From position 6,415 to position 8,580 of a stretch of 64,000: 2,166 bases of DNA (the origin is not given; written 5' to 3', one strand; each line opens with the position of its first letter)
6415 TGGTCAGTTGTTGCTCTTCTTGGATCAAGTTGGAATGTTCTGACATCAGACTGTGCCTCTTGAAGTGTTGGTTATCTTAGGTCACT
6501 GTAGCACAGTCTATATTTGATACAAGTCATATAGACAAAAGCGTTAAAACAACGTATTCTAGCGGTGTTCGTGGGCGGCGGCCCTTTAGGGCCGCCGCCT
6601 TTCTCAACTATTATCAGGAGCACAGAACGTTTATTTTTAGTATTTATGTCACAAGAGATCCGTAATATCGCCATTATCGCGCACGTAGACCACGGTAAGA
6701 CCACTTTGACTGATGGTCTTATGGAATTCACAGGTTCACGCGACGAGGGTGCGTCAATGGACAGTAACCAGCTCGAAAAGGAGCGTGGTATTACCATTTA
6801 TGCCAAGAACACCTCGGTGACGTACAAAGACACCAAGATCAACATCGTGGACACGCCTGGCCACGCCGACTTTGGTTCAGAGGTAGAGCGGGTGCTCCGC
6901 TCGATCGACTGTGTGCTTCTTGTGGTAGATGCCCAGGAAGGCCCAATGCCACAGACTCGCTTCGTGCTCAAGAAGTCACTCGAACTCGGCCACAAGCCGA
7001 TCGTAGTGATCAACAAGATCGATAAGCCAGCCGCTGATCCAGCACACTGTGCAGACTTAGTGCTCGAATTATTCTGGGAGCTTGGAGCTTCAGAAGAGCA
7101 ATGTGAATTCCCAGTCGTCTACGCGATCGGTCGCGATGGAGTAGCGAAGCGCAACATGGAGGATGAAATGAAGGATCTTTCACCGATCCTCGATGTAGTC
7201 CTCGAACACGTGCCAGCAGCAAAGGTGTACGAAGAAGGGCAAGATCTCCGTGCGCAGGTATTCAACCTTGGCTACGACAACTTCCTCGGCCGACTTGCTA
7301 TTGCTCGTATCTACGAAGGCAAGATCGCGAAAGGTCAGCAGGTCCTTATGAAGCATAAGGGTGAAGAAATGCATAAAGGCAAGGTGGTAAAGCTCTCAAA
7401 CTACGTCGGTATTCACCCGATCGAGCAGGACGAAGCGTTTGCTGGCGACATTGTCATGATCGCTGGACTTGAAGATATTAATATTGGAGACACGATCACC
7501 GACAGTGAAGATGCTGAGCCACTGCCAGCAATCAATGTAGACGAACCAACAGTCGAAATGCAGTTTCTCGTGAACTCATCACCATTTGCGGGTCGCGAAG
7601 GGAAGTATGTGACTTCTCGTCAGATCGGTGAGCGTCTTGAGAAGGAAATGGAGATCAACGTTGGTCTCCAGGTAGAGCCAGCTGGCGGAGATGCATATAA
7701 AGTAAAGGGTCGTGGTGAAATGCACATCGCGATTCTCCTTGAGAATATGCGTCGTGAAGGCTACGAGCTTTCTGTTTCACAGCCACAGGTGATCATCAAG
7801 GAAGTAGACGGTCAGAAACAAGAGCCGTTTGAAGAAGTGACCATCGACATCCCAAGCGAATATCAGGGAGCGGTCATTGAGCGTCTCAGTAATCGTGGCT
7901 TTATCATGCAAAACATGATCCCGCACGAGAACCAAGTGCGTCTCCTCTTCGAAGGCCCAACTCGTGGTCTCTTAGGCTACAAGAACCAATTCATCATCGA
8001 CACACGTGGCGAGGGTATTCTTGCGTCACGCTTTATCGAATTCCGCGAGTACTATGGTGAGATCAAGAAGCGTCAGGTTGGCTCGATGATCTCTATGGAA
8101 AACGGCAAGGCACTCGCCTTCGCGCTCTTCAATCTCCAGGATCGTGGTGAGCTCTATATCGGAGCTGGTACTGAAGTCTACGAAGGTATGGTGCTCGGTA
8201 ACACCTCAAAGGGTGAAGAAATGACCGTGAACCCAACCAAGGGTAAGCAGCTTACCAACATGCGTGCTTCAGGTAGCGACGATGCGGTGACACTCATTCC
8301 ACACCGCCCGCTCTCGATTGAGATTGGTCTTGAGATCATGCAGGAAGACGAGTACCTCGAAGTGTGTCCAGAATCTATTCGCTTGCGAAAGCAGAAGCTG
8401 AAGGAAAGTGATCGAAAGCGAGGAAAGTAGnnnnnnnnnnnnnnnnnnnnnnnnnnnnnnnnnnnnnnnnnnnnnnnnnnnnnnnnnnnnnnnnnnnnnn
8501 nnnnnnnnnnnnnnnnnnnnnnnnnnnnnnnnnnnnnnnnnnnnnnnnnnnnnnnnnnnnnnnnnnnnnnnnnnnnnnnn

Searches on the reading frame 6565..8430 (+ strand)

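Call 12: search_protein_families(library=pfam, proteins=[window:6565-8430:+], max_evalue=0.001)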
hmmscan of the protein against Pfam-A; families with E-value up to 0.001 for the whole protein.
window:6565-8430:+ (621 aa): 7 families
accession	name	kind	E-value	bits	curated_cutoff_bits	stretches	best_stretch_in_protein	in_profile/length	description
PF00009.33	GTP_EFTU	-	4.4e-52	176.8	26.5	1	31-217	2-187/188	Elongation factor Tu GTP binding domain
PF21018.2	BipA_C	-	9.7e-40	135.2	23.8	1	506-613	2-109/110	TypA/BipA C-terminal domain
PF00679.30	EFG_C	-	3.2e-17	62.8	27.9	1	419-503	3-88/89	Elongation factor G C-terminus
PF03144.31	GTP_EFTU_D2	-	2.2e-12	47.7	30.3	1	242-312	1-73/73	Elongation factor Tu domain 2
PF22042.2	EF-G_D2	-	7.6e-11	42.4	27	1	228-313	2-83/84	Elongation factor G domain 2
PF01926.29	MMR_HSR1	-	3.8e-08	33.9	21.9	1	35-151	2-113/113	50S ribosome-binding GTPase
PF02421.24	FeoB_N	-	0.0001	22.3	27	1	74-155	31-118/156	Ferrous iron transport protein B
